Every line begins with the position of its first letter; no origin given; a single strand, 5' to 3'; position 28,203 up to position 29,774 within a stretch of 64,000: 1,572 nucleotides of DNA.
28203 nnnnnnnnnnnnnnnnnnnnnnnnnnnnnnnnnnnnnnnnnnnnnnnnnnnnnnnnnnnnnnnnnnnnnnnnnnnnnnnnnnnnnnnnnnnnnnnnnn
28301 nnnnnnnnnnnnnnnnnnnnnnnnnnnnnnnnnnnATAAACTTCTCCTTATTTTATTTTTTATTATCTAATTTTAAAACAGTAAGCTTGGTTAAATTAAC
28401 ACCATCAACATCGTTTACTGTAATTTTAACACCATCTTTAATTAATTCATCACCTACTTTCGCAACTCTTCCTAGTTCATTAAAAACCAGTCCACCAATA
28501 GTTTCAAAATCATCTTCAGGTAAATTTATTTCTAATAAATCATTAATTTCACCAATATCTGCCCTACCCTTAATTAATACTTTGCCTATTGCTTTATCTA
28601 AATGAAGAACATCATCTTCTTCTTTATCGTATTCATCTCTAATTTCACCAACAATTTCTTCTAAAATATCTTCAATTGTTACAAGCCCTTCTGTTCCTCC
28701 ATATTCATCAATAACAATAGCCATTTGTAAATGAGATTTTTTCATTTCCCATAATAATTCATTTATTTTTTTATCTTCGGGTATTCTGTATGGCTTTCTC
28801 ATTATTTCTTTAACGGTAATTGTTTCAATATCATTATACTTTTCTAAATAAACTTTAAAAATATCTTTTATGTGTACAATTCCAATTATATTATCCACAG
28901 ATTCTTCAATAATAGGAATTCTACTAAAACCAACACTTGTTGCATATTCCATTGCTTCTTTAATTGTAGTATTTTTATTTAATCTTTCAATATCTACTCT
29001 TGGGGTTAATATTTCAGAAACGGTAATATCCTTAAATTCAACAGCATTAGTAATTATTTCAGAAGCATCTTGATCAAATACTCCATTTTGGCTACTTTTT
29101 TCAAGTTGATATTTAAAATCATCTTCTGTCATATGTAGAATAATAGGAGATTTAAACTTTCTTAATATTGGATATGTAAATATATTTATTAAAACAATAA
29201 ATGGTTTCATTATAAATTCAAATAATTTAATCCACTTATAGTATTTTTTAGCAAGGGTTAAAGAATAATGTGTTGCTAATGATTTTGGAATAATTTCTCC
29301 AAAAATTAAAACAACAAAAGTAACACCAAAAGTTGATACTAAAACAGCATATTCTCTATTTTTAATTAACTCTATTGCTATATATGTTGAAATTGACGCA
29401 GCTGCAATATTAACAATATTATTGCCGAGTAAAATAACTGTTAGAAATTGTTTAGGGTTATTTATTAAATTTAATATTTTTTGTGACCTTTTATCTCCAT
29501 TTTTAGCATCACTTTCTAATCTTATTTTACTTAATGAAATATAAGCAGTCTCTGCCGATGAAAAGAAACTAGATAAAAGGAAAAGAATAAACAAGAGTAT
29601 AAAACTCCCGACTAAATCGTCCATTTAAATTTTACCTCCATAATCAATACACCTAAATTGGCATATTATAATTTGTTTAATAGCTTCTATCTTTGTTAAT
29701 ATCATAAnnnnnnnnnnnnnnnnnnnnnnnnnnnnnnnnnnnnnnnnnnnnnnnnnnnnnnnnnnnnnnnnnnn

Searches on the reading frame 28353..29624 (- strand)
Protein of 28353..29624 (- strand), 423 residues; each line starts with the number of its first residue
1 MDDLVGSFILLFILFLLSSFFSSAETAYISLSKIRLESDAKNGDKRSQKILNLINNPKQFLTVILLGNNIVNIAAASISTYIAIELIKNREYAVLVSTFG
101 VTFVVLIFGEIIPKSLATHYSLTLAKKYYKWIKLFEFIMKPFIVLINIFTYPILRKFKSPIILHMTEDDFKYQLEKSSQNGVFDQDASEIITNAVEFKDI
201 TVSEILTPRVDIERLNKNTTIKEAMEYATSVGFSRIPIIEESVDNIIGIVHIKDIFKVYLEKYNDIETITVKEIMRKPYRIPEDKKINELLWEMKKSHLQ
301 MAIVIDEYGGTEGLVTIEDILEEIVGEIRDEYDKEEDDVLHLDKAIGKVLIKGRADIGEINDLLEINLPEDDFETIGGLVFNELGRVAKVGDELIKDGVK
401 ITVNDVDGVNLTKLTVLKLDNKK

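Call 22: search_protein_families(library=pfam, proteins=[window:28353-29624:-], max_evalue=0.00001)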
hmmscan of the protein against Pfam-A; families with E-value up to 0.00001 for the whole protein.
window:28353-29624:- (423 aa): 3 families
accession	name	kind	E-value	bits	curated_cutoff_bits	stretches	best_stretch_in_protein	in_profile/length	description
PF01595.25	CNNM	-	4.6e-48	163.7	28.4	1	9-186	1-180/181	Cyclin M transmembrane N-terminal domain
PF03471.22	CorC_HlyC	-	4.3e-17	62.3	27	1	347-417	6-78/81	Transporter associated domain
PF00571.33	CBS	-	8.8e-17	61.6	24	2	271-325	1-56/57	CBS domain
